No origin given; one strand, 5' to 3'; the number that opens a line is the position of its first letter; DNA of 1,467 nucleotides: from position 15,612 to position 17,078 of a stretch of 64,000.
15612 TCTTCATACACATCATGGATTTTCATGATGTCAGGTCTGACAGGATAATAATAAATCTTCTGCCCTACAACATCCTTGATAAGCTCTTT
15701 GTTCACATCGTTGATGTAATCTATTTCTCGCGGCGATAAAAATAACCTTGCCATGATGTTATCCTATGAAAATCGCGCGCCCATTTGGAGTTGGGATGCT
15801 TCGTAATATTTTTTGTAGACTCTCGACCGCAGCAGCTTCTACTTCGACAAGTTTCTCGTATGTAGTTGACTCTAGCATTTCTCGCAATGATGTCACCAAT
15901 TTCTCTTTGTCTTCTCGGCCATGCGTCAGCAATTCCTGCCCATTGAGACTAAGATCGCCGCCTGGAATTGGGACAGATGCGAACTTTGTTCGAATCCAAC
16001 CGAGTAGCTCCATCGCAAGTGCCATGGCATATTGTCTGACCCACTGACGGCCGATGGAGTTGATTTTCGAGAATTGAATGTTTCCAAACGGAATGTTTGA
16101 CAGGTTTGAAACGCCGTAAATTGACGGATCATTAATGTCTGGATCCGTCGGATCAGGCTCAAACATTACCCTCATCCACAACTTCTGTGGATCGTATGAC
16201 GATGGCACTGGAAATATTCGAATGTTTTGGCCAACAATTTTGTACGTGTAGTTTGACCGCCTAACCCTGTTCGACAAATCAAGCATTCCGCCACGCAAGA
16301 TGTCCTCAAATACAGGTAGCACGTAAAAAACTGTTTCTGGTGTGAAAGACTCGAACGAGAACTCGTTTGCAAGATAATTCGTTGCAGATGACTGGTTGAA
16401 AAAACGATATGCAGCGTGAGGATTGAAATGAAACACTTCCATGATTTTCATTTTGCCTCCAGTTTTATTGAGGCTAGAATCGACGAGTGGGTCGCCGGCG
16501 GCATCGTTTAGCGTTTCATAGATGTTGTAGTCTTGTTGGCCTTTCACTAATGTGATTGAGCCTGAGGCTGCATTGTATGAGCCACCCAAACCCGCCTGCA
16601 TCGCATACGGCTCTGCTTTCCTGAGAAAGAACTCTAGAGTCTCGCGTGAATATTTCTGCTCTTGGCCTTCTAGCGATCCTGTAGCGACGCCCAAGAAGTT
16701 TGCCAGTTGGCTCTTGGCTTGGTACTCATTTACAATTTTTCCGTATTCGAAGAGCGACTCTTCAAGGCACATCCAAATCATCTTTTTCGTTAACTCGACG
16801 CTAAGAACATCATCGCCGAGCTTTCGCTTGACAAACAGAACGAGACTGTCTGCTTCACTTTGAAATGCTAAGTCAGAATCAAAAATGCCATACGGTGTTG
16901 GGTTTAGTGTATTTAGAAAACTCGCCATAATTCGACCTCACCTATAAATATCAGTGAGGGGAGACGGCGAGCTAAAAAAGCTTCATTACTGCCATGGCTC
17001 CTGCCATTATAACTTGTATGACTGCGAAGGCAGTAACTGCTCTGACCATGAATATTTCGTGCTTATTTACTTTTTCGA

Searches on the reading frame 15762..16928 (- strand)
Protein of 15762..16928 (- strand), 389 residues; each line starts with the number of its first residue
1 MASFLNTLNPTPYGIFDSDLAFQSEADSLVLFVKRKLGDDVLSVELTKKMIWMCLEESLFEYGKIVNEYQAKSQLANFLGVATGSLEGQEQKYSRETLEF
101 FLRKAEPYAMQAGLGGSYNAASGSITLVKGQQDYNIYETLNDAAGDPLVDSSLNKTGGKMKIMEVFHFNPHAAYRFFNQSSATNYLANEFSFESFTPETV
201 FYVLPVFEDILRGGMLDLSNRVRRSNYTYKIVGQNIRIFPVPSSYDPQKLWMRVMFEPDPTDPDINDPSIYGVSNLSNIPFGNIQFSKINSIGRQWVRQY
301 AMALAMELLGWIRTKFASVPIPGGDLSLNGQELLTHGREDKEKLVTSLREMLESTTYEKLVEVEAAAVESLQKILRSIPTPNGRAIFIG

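Call 4: search_protein_families(library=pfam, proteins=[window:15762-16928:-], max_evalue=0.01)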
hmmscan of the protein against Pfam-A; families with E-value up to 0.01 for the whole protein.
window:15762-16928:- (389 aa): 0 families

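Call 5: search_protein_families(library=phrogs, proteins=[window:15762-16928:-], max_evalue=0.001)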
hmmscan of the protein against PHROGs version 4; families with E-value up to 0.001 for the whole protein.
window:15762-16928:- (389 aa): 1 family
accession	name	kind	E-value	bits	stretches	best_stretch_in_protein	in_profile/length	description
phrog_211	-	connector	3.1e-10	40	1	23-357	724-968/976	head-tail adaptor Ad2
